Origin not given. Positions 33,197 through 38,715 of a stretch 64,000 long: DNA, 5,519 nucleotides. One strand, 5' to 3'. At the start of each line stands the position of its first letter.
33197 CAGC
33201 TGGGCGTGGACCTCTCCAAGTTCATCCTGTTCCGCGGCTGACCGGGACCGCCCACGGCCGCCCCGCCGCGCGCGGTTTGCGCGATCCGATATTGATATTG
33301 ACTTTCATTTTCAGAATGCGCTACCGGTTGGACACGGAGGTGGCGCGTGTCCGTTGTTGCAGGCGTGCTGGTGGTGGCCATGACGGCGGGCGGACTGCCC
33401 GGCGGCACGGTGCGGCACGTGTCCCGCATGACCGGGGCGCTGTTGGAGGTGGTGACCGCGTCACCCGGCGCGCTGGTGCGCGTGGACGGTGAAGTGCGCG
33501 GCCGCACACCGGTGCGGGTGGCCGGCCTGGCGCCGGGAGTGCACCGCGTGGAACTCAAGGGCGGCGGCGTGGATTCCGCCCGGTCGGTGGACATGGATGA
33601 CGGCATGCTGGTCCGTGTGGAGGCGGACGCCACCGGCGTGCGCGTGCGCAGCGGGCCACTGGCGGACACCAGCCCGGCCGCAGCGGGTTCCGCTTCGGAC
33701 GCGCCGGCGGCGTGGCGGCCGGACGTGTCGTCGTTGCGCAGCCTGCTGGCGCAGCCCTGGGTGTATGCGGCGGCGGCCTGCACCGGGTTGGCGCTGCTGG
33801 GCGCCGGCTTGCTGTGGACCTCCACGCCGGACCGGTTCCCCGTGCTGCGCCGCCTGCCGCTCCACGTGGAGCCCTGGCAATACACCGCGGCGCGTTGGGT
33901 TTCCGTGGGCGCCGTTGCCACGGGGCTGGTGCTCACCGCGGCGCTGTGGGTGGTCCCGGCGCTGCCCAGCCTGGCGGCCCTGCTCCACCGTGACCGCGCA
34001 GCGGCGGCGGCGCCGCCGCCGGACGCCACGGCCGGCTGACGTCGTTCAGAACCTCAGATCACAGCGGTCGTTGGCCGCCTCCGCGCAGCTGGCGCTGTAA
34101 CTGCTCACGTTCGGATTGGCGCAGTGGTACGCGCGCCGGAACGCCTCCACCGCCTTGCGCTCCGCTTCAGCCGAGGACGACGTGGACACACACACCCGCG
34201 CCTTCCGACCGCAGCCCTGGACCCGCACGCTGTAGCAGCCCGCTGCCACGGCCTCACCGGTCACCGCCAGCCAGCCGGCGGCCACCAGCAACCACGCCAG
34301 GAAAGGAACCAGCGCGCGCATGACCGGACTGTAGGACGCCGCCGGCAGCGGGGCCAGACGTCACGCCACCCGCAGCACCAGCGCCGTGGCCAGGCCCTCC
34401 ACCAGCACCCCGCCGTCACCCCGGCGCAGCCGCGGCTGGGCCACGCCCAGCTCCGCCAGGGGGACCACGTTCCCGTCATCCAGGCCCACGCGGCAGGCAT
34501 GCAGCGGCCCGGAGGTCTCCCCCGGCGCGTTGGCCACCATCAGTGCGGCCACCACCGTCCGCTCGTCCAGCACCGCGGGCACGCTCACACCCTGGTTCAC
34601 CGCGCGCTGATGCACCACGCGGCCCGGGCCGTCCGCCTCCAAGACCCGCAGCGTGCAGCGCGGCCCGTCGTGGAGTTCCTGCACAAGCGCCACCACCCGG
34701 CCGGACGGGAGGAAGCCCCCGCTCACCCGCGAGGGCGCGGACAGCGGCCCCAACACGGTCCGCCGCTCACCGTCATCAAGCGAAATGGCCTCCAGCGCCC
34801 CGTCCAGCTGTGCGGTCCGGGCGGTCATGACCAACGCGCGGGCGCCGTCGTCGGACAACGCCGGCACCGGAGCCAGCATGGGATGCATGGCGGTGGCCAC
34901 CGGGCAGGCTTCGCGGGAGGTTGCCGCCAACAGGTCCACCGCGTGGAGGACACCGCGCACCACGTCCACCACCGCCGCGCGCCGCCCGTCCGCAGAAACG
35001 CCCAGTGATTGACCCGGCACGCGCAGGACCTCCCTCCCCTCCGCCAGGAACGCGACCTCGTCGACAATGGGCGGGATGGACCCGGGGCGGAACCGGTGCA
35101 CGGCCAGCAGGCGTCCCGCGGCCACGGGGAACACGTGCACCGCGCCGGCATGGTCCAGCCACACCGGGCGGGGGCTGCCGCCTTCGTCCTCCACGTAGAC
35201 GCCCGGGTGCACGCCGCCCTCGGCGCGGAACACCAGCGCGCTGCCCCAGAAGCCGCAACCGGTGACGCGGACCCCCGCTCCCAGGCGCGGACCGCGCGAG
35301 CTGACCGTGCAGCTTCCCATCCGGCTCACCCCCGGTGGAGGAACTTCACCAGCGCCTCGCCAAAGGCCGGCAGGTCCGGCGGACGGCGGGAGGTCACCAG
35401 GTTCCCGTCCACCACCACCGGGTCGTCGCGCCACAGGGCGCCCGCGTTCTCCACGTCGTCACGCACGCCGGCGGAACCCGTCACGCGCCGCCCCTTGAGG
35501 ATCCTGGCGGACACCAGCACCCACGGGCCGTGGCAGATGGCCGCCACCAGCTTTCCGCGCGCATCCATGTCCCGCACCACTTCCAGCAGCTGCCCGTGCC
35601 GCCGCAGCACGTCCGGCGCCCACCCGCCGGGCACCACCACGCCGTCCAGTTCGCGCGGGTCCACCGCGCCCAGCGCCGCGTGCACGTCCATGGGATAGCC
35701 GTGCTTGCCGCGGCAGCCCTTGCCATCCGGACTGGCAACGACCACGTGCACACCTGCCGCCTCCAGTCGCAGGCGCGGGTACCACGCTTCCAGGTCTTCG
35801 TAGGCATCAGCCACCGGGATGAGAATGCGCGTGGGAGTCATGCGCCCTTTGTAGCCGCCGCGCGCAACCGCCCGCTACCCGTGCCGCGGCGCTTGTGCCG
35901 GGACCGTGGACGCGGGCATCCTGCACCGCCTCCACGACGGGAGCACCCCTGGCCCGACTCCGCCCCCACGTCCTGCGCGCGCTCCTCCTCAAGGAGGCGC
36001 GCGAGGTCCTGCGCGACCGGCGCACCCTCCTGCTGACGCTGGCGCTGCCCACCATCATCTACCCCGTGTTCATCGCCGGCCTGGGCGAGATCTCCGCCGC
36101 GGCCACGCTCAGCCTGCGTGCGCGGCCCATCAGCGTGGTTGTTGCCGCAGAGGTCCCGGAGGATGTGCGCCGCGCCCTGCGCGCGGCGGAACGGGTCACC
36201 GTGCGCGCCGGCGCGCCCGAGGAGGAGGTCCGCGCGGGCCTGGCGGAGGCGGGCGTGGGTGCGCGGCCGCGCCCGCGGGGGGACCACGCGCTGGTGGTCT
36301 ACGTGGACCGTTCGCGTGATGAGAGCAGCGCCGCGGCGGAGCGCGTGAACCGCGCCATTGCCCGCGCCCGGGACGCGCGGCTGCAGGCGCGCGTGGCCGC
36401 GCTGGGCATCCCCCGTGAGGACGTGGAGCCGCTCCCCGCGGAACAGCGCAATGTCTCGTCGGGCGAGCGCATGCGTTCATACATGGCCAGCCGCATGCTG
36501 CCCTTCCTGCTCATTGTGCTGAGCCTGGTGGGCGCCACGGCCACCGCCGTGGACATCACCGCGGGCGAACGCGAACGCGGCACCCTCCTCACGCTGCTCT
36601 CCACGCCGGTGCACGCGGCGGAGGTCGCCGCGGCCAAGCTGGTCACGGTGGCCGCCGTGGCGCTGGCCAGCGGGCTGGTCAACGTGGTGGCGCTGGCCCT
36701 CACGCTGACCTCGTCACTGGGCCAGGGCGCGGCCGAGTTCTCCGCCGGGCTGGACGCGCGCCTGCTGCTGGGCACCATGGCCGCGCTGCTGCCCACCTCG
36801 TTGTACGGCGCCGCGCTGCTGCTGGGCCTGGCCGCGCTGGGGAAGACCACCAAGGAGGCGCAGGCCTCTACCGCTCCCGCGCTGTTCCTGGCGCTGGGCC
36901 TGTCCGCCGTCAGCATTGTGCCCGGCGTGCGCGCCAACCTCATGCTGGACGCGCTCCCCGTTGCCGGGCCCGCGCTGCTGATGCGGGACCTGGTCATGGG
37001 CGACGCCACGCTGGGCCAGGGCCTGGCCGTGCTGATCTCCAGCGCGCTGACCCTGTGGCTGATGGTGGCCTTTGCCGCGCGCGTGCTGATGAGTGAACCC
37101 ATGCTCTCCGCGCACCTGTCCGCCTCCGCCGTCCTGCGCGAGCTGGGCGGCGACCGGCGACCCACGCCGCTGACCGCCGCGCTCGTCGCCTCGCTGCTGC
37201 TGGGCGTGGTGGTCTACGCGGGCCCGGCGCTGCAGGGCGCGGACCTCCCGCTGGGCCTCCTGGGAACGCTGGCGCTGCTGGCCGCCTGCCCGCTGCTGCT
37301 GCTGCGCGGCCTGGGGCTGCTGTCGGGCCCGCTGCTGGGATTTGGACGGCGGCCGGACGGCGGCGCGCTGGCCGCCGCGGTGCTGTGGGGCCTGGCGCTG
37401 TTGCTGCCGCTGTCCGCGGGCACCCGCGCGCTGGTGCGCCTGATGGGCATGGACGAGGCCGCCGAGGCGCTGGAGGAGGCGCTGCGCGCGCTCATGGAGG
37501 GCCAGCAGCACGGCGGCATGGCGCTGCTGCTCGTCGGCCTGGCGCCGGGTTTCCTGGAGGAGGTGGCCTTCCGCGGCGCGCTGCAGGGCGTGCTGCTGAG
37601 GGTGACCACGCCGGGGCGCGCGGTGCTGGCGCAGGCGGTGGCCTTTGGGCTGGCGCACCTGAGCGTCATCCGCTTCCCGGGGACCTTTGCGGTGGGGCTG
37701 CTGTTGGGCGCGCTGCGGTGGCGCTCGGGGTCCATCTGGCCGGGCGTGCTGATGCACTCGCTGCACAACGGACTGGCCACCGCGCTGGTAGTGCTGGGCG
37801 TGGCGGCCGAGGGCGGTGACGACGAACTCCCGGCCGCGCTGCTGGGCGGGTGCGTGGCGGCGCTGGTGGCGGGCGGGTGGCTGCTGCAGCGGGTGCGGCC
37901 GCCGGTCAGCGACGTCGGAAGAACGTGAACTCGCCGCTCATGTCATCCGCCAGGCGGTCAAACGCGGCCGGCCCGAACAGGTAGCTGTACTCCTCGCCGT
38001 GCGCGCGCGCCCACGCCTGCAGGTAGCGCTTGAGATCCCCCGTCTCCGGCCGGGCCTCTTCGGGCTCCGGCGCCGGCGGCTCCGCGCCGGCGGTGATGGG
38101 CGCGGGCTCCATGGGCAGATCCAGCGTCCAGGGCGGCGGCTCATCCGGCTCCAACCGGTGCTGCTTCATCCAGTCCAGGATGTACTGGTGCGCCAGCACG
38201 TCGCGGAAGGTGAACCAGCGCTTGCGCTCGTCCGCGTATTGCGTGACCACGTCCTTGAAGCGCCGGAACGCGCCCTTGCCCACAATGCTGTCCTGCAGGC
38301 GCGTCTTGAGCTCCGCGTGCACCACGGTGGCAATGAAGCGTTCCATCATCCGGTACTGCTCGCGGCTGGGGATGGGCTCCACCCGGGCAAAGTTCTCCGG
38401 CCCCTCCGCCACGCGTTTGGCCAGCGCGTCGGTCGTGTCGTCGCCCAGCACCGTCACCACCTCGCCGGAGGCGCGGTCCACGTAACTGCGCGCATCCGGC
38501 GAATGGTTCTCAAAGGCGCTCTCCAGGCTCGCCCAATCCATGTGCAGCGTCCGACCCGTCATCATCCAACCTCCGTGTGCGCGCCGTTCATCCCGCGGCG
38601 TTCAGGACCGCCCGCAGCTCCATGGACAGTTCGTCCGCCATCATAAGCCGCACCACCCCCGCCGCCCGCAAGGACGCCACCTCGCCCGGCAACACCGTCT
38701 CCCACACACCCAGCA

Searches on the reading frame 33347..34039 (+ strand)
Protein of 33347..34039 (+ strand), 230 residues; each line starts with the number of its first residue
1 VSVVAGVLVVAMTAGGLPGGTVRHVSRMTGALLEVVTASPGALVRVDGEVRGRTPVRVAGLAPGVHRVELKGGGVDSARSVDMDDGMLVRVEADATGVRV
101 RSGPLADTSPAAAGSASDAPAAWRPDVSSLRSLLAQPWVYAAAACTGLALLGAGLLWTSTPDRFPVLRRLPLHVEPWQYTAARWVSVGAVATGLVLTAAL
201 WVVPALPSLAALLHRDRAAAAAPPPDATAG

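Call 45: search_protein_families(library=pfam, proteins=[window:33347-34039:+], max_evalue=0.0001)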
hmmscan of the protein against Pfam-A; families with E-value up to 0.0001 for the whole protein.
window:33347-34039:+ (230 aa): 1 family
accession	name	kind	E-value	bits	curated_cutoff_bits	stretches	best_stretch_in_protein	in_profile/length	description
PF08308.17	PEGA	-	1.8e-06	28.2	20.8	1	33-80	4-52/71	PEGA domain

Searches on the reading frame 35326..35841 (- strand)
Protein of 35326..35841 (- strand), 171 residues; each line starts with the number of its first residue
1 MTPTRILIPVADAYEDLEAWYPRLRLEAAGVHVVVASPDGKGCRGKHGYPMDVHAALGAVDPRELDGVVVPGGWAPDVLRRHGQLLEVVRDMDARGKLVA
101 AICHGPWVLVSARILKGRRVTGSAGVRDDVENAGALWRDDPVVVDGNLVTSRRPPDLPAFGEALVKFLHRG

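Call 45: search_protein_families(library=pfam, proteins=[window:35326-35841:-], max_evalue=0.0001)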
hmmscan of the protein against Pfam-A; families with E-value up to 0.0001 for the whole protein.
window:35326-35841:- (171 aa): 1 family
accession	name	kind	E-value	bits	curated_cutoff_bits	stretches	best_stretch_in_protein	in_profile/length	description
PF01965.30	DJ-1_PfpI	-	1.6e-50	171.6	26.6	1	5-166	2-164/165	DJ-1/PfpI family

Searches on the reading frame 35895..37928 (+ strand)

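Call 45: search_protein_families(library=pfam, proteins=[window:35895-37928:+], max_evalue=0.0001)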
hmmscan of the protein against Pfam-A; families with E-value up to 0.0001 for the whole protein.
window:35895-37928:+ (677 aa): 4 families
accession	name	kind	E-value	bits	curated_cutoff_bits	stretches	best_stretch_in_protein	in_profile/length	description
PF12679.13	ABC2_membrane_2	-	1.3e-19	70.9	27.2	1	29-336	2-199/283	ABC-2 family transporter protein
PF02517.21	Rce1-like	-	2.7e-19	69.7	22.4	1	543-626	7-92/93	Type II CAAX prenyl endopeptidase Rce1-like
PF12698.13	ABC2_membrane_3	-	1.3e-14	54.6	31.6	1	44-392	3-346/347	ABC-2 family transporter protein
PF12730.13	ABC2_membrane_4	-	5.6e-06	26.9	27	1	195-305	45-148/179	ABC-2 family transporter protein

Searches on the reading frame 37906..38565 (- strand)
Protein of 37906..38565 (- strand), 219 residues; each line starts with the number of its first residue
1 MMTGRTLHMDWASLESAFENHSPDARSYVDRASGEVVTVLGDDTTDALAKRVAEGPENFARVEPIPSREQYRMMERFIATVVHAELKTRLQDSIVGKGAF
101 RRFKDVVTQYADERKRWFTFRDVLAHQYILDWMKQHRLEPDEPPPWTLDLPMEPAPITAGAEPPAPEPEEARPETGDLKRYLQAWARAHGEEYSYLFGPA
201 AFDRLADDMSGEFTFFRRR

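Call 45: search_protein_families(library=pfam, proteins=[window:37906-38565:-], max_evalue=0.0001)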
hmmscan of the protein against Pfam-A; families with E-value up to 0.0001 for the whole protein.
window:37906-38565:- (219 aa): 1 family
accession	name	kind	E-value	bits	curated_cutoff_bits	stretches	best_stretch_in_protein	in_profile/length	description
PF03682.18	UPF0158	-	2.4e-14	54.1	21.1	1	15-140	12-141/157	Uncharacterised protein family (UPF0158)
